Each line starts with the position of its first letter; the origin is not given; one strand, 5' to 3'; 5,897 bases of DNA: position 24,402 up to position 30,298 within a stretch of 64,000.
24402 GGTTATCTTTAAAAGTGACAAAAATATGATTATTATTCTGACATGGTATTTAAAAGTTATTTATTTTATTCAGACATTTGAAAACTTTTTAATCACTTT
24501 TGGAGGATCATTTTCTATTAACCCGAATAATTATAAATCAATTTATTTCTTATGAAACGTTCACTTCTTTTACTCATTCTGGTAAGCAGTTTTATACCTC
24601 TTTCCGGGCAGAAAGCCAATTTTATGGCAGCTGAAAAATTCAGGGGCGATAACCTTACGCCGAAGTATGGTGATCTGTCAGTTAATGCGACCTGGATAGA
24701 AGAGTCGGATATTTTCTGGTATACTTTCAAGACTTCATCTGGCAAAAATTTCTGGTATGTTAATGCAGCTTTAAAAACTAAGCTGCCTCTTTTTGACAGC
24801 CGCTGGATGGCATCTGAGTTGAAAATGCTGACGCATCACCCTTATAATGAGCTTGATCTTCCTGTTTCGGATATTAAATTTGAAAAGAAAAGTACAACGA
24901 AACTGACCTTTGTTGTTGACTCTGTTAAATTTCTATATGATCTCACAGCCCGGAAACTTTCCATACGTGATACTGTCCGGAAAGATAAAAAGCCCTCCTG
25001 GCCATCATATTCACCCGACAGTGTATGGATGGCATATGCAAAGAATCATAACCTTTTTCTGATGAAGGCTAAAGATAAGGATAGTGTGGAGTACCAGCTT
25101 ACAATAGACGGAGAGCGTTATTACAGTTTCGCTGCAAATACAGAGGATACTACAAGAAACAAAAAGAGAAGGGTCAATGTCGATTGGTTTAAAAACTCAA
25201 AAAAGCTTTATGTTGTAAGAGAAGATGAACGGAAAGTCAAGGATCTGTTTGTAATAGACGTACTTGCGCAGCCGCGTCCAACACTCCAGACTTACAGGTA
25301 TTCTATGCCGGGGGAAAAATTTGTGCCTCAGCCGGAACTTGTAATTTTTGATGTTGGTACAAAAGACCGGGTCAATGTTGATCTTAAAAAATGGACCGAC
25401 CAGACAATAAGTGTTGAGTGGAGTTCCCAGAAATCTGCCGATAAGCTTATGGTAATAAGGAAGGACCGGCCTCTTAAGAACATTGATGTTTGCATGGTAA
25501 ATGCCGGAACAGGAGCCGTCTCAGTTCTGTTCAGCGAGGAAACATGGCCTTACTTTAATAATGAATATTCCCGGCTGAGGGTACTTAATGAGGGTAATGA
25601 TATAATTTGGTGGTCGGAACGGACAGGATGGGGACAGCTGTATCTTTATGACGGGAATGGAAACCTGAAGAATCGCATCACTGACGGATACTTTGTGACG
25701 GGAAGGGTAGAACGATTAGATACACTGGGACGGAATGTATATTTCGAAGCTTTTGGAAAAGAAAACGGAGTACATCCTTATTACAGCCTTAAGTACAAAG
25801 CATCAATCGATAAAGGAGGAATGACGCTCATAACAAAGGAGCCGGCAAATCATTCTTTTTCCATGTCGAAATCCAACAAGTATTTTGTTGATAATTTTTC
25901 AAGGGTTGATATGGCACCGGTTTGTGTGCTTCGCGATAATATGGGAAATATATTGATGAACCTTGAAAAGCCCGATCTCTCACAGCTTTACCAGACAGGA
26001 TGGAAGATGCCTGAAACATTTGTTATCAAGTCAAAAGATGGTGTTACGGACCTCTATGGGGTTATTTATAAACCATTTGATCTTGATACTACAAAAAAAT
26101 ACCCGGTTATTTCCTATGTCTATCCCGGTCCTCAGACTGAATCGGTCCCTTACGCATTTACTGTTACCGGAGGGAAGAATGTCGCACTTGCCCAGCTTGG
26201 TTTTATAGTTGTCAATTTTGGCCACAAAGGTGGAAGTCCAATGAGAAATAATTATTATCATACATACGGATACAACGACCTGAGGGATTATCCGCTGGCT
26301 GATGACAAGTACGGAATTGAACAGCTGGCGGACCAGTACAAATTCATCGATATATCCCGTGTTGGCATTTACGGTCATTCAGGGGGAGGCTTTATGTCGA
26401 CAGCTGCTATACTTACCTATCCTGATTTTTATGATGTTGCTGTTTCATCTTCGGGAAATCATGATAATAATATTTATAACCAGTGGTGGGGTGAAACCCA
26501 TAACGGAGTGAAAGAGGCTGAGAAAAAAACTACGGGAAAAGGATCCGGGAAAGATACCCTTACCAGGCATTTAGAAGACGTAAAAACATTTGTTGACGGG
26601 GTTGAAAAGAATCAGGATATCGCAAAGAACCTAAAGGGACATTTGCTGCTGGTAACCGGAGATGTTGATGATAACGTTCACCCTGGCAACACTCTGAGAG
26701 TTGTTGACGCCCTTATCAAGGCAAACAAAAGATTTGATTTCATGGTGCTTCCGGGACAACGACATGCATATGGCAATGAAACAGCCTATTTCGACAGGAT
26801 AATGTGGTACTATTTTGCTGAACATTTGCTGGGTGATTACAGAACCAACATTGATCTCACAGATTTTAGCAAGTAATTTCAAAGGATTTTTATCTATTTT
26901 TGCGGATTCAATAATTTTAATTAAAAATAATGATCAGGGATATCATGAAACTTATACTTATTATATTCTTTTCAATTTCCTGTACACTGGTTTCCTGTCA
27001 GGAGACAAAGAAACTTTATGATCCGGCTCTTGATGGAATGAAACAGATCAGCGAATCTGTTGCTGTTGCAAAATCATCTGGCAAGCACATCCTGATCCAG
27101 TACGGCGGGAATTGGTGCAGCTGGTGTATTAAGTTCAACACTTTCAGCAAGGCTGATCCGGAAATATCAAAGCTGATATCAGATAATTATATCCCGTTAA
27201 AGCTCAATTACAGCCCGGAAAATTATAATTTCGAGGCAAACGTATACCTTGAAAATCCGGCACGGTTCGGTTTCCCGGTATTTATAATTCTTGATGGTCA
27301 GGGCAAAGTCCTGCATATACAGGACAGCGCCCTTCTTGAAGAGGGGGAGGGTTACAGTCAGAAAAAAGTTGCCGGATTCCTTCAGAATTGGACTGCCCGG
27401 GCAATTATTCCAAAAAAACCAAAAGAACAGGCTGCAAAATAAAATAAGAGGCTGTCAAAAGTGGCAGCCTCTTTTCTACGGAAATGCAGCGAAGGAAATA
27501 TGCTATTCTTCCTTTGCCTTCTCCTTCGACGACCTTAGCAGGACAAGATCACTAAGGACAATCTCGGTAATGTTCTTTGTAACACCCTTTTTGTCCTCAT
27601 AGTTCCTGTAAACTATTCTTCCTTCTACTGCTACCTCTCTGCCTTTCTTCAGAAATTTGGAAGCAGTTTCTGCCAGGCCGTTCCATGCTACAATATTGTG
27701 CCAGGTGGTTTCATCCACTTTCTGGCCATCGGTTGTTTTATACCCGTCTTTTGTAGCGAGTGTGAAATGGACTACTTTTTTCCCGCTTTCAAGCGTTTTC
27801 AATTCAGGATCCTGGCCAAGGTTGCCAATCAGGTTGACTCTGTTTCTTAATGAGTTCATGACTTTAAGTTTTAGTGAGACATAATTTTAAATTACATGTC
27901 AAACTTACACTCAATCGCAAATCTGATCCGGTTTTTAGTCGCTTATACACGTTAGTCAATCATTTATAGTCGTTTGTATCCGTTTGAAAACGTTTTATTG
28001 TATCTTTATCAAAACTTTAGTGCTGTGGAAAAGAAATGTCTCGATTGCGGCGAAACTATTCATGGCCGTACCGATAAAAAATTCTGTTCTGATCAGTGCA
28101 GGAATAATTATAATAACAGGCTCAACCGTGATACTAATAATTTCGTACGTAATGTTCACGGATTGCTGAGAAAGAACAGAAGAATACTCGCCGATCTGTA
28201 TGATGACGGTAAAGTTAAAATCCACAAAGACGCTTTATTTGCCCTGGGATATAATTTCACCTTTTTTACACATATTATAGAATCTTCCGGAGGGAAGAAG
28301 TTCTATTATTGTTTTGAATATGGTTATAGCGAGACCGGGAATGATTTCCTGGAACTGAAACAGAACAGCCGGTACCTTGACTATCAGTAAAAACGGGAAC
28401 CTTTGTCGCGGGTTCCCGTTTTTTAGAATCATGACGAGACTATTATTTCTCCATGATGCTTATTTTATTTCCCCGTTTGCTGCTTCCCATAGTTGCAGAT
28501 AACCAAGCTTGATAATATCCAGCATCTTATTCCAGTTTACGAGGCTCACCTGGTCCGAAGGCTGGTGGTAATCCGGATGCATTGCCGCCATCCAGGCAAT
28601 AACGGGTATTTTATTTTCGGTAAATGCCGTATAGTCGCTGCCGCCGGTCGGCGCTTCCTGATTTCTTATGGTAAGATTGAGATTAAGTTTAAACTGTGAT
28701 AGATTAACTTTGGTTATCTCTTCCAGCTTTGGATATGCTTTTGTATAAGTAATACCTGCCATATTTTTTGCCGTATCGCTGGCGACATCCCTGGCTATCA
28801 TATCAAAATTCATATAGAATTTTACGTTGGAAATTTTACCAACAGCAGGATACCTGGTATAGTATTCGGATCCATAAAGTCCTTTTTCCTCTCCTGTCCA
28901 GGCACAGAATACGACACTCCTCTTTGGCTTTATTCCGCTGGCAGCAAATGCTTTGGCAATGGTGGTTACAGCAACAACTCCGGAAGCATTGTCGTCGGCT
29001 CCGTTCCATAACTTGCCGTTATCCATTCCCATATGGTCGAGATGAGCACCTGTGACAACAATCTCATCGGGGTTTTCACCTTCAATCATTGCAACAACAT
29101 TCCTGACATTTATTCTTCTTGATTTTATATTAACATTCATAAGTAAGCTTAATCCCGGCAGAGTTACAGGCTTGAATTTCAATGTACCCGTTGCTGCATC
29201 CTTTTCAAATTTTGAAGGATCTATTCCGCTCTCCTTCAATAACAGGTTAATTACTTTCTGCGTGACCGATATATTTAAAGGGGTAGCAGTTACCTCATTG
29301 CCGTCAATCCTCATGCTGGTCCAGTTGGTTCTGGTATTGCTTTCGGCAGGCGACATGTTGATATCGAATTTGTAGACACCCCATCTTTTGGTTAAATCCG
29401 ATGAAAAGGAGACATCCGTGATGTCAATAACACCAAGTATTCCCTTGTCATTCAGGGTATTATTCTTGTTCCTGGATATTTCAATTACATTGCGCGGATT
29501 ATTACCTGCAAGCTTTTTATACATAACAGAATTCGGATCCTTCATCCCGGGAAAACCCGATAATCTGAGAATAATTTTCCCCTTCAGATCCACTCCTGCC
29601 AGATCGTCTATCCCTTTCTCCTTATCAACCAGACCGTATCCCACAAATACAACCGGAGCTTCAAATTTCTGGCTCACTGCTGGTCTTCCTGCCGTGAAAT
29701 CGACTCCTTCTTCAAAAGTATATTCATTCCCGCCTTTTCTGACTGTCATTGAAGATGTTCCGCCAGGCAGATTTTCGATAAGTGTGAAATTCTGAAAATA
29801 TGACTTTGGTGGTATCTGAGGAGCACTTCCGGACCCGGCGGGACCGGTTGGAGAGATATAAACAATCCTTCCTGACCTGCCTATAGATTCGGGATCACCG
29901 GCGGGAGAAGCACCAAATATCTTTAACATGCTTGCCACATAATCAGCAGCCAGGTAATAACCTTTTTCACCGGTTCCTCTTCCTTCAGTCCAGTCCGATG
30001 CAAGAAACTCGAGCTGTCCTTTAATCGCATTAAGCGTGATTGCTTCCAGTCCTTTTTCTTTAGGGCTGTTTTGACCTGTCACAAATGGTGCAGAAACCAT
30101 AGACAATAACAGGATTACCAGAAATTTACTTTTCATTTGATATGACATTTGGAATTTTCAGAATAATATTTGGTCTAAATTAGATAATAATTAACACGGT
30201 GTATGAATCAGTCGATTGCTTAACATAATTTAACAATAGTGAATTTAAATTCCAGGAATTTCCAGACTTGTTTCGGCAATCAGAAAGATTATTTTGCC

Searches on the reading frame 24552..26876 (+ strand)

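Call 13: search_protein_families(library=pfam, proteins=[window:24552-26876:+])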
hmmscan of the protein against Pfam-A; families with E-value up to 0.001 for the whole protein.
window:24552-26876:+ (774 aa): 4 families
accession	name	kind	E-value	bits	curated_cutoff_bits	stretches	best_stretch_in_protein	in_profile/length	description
PF00930.27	DPPIV_N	-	6.8e-41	140.6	22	1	127-454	26-352/354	Dipeptidyl peptidase IV (DPP IV) N-terminal region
PF00326.27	Peptidase_S9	-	1.4e-27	97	22.6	1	545-759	9-210/213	Prolyl oligopeptidase family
PF12146.15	Hydrolase_4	-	6.4e-05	22.8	27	0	589-640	66-114/239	Serine aminopeptidase, S33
PF00756.26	Esterase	-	0.00023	21.4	22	1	604-703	117-210/251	Putative esterase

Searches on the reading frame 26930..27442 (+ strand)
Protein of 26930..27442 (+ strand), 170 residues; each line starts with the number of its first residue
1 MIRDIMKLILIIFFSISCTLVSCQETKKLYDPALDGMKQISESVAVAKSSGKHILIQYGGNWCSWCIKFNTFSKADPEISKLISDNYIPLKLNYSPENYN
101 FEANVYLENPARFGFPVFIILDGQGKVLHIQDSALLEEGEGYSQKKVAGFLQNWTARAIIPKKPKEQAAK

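Call 13: search_protein_families(library=pfam, proteins=[window:26930-27442:+])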
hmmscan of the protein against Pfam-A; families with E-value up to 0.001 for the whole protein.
window:26930-27442:+ (170 aa): 3 families
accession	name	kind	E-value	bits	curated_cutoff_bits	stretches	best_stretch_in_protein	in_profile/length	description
PF13899.12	Thioredoxin_7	-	1.2e-10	41.8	27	1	38-122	4-82/83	Thioredoxin-like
PF03190.21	Thioredox_DsbH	-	5.2e-07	30.2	27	1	40-128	26-116/163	Protein of unknown function, DUF255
PF13098.12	Thioredoxin_2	-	1.4e-05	25.8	27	1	47-129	1-89/104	Thioredoxin-like domain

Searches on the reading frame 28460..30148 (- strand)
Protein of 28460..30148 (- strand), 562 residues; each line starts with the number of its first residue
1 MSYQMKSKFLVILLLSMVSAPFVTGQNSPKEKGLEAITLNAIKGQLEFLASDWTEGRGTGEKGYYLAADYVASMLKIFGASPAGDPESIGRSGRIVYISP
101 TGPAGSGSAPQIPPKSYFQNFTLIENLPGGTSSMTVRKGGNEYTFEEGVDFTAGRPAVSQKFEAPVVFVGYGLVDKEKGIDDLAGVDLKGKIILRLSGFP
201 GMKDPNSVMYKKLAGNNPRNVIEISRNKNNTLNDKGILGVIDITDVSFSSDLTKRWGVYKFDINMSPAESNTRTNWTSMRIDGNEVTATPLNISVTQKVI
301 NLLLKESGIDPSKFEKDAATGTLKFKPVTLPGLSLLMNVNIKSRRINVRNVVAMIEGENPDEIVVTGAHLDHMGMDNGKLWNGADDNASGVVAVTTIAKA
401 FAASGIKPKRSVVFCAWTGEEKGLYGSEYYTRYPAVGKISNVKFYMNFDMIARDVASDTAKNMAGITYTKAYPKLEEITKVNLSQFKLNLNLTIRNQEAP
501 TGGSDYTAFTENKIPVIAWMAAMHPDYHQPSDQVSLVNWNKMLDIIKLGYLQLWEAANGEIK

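Call 13: search_protein_families(library=pfam, proteins=[window:28460-30148:-])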
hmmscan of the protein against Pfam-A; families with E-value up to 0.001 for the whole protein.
window:28460-30148:- (562 aa): 2 families
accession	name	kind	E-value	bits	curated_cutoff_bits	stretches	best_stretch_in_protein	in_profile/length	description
PF04389.22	Peptidase_M28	-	3.4e-42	144.8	21.3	1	350-545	1-185/193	Peptidase family M28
PF01546.33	Peptidase_M20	-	2.3e-07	31.4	24.6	1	382-535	31-189/206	Peptidase family M20/M25/M40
